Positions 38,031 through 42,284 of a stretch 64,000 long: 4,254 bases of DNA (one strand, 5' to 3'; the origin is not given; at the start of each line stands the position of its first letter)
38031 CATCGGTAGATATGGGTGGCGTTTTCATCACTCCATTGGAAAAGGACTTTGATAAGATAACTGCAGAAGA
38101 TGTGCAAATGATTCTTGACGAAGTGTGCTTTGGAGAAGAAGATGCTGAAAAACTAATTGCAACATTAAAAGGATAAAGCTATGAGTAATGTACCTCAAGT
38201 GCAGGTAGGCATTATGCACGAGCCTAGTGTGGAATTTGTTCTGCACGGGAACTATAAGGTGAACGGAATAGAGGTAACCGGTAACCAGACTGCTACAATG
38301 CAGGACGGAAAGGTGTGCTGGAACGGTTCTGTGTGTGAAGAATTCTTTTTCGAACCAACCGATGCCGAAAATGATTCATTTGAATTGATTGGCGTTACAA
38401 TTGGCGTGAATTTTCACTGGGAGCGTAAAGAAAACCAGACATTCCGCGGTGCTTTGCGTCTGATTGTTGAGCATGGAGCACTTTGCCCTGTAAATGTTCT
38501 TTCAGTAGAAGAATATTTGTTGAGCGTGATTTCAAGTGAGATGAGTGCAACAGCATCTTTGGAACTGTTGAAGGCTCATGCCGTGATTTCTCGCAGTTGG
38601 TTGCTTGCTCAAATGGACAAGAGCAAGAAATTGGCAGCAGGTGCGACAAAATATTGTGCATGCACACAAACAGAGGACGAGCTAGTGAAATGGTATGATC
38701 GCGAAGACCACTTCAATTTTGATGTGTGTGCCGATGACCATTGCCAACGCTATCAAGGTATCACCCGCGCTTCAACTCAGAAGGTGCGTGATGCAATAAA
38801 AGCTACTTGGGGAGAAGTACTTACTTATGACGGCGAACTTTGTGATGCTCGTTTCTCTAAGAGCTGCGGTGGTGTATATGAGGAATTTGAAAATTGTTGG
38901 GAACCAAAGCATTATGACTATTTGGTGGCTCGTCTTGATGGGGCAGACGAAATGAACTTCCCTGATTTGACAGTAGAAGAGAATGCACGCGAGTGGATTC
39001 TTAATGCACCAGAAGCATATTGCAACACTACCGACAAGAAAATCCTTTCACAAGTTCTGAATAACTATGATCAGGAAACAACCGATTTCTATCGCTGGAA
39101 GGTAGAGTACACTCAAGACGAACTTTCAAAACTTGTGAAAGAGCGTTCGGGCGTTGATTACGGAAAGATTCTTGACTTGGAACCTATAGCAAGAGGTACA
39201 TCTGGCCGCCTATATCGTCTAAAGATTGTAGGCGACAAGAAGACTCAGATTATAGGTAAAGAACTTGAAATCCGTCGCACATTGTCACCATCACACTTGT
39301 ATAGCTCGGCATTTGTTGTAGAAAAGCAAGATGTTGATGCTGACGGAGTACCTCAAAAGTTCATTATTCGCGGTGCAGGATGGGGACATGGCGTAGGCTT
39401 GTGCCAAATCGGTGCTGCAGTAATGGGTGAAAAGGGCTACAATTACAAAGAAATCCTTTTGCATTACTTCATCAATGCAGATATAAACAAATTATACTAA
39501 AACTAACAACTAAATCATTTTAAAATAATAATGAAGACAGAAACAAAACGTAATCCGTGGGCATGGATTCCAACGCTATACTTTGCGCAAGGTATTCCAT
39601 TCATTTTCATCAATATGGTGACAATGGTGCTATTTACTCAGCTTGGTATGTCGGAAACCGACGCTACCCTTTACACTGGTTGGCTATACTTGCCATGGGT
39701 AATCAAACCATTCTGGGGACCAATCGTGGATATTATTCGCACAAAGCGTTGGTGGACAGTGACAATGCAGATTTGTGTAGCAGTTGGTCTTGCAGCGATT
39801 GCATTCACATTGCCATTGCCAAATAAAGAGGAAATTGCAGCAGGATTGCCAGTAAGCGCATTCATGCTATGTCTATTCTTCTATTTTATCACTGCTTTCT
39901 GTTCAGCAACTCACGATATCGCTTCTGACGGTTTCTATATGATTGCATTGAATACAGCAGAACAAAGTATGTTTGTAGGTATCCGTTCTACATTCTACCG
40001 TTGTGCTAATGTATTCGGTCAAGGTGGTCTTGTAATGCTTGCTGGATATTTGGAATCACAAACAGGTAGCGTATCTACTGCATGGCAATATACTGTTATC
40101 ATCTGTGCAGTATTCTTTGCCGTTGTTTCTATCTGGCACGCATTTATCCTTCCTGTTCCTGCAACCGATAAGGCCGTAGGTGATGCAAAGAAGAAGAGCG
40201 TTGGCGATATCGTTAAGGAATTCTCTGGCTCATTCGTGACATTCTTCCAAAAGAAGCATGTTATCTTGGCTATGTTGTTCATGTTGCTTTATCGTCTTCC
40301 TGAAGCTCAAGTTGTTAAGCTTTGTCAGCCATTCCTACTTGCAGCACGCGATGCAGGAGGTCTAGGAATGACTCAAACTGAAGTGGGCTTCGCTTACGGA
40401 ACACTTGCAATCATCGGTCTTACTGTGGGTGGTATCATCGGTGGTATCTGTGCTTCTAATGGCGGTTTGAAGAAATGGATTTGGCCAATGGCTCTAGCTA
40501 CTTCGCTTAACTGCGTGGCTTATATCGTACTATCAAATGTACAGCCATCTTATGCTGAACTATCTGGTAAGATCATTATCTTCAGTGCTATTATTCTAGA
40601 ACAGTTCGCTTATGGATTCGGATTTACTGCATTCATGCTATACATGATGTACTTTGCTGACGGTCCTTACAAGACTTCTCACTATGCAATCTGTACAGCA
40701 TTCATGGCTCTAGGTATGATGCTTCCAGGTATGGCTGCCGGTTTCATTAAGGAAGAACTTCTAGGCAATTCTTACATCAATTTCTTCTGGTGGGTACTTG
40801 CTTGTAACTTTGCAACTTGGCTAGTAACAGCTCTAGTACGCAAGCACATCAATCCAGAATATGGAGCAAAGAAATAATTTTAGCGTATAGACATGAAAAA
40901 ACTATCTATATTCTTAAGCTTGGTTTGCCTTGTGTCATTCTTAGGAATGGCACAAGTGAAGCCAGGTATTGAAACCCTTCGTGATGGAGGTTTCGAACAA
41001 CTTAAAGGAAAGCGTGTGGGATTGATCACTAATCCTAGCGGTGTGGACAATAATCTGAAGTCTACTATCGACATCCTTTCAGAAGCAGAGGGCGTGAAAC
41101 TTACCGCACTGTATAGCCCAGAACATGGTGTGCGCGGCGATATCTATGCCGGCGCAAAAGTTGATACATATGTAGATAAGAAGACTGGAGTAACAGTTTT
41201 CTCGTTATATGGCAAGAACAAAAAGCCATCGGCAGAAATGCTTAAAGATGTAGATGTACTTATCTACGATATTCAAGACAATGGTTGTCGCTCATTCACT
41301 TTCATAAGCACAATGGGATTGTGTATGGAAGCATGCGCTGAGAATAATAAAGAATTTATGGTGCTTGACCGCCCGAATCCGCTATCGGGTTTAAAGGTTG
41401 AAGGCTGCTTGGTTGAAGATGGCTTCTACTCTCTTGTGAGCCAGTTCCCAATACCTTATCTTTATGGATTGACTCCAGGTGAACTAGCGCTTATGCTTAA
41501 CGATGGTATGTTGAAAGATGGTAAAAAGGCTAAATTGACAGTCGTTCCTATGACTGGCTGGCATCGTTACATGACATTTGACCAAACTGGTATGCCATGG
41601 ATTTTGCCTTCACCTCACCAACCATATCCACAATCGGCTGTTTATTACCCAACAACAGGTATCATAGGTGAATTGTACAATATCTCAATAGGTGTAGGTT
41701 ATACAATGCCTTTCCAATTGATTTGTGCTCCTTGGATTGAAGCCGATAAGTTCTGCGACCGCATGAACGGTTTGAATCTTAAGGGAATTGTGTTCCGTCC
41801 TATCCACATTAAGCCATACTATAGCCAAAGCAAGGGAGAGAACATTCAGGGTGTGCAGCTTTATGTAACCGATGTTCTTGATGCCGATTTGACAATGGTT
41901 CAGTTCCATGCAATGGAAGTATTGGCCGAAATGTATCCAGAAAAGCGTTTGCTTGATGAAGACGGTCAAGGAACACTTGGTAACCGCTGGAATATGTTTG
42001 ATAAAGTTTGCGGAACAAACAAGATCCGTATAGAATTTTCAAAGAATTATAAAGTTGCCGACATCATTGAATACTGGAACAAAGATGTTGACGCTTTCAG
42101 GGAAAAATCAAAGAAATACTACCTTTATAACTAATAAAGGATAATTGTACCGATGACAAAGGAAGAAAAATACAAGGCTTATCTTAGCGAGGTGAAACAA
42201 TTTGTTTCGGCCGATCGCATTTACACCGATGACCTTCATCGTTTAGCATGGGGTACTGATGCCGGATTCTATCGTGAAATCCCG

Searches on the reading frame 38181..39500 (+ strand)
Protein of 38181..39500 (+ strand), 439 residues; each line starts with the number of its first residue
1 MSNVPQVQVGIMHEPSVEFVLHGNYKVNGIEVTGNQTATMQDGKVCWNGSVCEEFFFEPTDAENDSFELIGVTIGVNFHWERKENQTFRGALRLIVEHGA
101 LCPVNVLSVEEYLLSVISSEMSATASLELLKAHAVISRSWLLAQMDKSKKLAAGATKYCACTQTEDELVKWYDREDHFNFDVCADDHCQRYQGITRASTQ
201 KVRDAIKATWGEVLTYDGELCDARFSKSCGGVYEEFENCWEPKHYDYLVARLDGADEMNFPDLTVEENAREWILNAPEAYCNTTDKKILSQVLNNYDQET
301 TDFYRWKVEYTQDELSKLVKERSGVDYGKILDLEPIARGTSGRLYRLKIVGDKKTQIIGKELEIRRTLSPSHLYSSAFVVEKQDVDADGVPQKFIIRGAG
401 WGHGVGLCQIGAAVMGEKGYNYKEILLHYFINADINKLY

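Call 45: search_protein_families(library=pfam, proteins=[window:38181-39500:+], max_evalue=0.00001)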
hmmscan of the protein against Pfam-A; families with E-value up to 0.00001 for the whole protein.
window:38181-39500:+ (439 aa): 1 family
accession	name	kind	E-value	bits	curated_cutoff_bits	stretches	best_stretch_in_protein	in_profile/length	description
PF08486.15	SpoIID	-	1.1e-23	84.1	23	1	100-216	4-97/97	Stage II sporulation protein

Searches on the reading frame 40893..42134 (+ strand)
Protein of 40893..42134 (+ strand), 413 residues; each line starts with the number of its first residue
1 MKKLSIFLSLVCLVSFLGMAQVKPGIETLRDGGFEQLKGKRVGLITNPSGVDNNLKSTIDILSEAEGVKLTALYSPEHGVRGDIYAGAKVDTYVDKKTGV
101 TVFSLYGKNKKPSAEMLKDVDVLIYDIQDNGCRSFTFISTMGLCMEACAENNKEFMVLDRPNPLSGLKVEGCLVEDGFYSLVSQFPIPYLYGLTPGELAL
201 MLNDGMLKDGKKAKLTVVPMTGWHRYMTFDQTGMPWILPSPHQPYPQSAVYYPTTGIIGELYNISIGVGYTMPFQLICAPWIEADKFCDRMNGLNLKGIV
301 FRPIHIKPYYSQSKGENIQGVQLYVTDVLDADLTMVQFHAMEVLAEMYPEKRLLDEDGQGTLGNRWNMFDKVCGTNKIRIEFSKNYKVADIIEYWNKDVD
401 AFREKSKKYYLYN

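Call 45: search_protein_families(library=pfam, proteins=[window:40893-42134:+], max_evalue=0.00001)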
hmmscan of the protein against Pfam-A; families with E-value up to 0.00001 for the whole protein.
window:40893-42134:+ (413 aa): 2 families
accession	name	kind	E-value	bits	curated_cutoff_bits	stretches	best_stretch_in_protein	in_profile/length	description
PF07075.17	NamZ_N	-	1.3e-80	270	26.9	1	42-244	1-200/203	Exo-beta-N-acetylmuramidase NamZ, N-terminal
PF20732.2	NamZ_C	-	5.3e-42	144.6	25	1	251-412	2-152/152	Exo-beta-N-acetylmuramidase NamZ, C-terminal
